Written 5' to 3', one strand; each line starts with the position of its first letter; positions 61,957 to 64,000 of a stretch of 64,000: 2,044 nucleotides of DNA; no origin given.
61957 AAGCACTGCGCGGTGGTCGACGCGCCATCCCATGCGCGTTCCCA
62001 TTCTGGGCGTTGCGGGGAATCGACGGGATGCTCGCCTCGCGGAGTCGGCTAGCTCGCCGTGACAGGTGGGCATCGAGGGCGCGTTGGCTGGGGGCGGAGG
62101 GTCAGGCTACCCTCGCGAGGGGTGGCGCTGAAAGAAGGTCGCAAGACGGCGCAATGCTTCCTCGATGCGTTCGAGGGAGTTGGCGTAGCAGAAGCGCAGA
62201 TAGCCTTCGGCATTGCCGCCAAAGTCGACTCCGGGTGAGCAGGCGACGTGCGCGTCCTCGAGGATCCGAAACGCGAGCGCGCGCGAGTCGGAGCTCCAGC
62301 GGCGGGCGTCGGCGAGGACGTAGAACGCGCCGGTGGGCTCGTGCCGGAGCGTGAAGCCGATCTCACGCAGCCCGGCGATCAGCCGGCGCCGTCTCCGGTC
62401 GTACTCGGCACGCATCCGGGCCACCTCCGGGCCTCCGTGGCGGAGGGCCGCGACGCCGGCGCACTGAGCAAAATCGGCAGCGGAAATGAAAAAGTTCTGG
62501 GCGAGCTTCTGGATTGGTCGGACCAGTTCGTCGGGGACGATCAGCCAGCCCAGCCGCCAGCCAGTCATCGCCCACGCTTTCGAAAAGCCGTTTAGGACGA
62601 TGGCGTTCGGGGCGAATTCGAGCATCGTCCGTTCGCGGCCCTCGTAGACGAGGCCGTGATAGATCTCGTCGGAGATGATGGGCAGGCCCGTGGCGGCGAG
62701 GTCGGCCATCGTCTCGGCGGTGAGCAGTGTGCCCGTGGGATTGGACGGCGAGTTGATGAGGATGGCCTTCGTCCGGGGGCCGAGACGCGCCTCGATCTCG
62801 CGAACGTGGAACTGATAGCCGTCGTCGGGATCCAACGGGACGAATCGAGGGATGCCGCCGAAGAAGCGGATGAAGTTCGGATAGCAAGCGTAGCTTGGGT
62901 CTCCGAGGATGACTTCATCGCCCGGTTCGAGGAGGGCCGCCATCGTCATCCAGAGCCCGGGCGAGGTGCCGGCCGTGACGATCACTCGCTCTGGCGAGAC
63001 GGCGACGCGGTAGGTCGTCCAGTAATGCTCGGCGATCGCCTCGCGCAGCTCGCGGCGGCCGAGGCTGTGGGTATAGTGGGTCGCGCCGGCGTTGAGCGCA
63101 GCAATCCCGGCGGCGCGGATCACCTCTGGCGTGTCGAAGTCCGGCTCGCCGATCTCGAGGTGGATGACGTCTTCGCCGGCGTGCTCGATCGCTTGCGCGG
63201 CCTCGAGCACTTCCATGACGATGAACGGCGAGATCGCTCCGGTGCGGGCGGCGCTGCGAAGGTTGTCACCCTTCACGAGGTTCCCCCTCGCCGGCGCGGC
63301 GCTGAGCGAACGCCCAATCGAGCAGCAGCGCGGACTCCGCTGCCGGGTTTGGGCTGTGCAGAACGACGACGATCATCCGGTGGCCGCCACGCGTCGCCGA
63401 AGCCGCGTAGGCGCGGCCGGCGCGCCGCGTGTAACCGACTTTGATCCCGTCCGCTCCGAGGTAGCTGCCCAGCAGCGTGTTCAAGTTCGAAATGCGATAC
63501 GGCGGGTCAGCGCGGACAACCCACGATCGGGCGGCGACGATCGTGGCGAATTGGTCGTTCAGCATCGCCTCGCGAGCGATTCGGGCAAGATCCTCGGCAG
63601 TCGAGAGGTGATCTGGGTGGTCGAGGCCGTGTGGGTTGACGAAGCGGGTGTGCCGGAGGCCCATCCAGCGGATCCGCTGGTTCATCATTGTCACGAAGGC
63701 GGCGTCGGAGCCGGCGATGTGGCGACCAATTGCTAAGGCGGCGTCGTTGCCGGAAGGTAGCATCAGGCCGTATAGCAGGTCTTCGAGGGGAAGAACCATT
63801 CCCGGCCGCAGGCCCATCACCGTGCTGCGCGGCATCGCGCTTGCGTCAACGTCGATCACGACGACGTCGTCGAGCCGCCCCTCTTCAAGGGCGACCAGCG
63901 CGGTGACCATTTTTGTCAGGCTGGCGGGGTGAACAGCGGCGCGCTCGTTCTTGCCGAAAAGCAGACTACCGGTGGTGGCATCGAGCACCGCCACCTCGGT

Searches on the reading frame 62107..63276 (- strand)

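Call 54: search_protein_families(library=pfam, proteins=[window:62107-63276:-], max_evalue=0.00001)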
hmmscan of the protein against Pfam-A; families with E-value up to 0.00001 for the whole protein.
window:62107-63276:- (389 aa): 2 families
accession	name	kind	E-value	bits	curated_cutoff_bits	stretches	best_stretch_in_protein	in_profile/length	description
PF00155.27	Aminotran_1_2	-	1.6e-62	212.3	19.7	1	36-378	2-361/361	Aminotransferase class I and II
PF01041.23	DegT_DnrJ_EryC1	-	1.3e-07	31.6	19.8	1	98-213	42-156/360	DegT/DnrJ/EryC1/StrS aminotransferase family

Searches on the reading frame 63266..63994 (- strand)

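Call 85: search_protein_families(library=pfam, proteins=[window:63266-63994:-], max_evalue=0.00001)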
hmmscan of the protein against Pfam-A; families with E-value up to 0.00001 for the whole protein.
window:63266-63994:- (242 aa): 2 families
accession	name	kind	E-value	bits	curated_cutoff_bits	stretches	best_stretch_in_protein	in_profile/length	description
PF00768.25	Peptidase_S11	-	8.7e-50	169.8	27.6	1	3-214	17-237/239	D-alanyl-D-alanine carboxypeptidase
PF13354.11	Beta-lactamase2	-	2.9e-06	27.2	22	1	2-139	3-142/214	Beta-lactamase enzyme family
